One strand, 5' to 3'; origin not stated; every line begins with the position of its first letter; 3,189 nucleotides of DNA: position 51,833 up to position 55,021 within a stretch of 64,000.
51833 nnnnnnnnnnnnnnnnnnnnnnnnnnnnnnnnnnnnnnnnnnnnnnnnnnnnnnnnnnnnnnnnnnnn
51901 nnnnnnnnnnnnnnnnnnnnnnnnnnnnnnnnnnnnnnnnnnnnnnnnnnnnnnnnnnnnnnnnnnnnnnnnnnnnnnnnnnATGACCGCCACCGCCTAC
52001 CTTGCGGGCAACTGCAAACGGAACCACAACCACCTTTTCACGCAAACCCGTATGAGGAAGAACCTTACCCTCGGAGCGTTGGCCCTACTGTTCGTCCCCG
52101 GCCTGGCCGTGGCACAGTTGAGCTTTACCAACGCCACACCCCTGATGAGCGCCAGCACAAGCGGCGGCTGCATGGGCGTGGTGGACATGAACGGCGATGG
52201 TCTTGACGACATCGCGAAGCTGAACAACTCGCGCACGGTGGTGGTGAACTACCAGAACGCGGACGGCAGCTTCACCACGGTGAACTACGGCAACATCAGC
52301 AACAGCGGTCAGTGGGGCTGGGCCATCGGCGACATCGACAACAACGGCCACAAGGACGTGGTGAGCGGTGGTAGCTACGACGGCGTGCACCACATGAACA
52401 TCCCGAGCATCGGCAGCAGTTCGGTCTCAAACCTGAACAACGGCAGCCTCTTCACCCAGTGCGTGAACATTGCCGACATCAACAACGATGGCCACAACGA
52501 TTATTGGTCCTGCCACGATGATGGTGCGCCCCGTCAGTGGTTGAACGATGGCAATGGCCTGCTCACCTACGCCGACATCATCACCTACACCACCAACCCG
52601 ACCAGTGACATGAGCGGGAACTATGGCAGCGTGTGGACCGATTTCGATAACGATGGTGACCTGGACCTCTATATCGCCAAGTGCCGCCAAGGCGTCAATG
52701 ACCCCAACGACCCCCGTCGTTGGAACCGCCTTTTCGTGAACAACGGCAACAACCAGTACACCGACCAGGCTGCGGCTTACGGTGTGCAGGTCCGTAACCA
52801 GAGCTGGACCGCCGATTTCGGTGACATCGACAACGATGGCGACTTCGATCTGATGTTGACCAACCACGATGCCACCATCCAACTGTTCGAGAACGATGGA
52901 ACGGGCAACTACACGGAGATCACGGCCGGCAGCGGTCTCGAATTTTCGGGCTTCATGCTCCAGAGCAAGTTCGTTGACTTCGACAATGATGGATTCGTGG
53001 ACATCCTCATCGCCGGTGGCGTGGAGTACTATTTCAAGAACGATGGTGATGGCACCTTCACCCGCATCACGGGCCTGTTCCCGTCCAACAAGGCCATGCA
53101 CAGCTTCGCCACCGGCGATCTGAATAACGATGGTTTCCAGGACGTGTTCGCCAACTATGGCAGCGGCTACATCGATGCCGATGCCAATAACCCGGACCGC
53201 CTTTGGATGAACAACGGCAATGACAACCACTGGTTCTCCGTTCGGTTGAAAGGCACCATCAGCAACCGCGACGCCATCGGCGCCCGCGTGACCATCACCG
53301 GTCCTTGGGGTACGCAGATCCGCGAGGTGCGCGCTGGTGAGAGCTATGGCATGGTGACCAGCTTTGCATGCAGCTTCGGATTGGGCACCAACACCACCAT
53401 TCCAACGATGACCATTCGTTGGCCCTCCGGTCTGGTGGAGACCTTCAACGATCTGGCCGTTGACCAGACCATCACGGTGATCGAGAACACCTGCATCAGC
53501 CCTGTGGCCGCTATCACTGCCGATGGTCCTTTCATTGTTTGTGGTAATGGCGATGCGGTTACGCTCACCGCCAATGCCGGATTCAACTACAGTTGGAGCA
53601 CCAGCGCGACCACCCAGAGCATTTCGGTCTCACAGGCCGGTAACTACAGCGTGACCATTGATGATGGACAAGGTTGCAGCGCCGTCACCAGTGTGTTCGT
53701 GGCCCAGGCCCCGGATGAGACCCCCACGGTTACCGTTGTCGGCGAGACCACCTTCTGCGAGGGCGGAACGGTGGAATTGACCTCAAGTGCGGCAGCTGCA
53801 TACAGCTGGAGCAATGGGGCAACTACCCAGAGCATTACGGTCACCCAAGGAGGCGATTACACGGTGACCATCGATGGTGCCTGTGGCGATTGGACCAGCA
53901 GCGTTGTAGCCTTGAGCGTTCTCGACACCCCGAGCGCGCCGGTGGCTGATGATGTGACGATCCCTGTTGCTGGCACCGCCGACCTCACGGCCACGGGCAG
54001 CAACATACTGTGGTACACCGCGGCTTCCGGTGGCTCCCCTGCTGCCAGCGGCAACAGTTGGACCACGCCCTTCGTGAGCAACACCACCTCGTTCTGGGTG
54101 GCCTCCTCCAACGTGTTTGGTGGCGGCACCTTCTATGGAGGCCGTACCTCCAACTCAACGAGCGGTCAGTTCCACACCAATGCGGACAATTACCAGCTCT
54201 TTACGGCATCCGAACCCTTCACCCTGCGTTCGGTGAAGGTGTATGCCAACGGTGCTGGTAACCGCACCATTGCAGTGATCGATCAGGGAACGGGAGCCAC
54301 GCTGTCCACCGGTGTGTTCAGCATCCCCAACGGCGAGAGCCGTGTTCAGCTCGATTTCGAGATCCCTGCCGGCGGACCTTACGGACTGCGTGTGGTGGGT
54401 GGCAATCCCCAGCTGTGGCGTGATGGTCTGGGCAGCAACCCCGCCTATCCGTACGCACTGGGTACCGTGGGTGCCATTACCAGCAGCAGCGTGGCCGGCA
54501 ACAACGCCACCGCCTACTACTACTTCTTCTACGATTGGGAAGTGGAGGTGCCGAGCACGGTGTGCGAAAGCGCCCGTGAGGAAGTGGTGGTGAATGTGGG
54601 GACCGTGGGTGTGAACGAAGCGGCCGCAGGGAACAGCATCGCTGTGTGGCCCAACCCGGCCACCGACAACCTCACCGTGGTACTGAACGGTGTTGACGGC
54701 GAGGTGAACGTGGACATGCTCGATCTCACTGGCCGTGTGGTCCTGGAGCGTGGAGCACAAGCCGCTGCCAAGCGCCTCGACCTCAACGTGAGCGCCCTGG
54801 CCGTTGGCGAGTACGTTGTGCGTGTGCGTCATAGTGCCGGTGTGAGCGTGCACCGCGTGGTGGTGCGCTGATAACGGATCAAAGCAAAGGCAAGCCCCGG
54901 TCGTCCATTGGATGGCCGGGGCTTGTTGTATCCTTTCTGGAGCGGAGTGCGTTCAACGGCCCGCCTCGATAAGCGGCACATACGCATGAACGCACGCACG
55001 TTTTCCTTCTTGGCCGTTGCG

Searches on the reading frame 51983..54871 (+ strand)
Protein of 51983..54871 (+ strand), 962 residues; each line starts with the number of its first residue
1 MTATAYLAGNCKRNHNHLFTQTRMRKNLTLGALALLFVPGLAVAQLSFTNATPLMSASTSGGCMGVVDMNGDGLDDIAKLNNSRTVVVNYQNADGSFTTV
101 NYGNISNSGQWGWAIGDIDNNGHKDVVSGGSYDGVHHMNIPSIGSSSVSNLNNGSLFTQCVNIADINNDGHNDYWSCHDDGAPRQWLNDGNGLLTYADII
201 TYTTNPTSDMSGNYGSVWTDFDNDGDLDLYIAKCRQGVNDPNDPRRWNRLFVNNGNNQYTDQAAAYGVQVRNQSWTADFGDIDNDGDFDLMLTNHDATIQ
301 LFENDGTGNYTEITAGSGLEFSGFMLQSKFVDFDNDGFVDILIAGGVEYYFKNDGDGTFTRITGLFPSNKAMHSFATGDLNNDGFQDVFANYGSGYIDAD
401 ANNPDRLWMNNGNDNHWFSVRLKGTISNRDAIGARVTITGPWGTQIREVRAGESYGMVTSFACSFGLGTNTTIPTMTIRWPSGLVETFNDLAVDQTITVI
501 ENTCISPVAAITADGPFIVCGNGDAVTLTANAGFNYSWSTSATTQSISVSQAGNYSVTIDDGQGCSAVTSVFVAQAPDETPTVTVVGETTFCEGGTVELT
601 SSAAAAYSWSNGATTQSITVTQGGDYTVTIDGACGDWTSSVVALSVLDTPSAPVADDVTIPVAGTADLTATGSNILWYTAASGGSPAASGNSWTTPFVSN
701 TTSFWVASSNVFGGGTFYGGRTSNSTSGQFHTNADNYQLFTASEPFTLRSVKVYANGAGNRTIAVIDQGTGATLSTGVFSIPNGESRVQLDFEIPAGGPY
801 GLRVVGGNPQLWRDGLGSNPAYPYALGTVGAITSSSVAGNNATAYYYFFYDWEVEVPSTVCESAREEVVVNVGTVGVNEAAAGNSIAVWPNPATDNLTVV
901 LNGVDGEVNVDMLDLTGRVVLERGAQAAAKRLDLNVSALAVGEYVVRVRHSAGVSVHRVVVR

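Call 12: search_protein_families(library=pfam, proteins=[window:51983-54871:+], max_evalue=0.001)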
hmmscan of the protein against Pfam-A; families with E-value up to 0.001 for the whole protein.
window:51983-54871:+ (962 aa): 5 families
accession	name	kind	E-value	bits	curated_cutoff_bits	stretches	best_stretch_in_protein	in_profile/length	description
PF13517.12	FG-GAP_3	-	2e-34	118.4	26.9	5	332-389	1-60/61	FG-GAP-like repeat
PF07593.17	UnbV_ASPIC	-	1.6e-17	63.5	23.4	1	431-498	1-68/68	ASPIC and UnbV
PF18962.6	Por_Secre_tail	-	1.9e-11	44.5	27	1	888-961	1-75/75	Secretion system C-terminal sorting domain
PF19081.6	Ig_7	-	4.7e-09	36.9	27.3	1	650-710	1-66/84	Ig-like domain CHU_C associated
PF01839.29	FG-GAP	-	1.7e-07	31.4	22.1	0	374-396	4-26/37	FG-GAP repeat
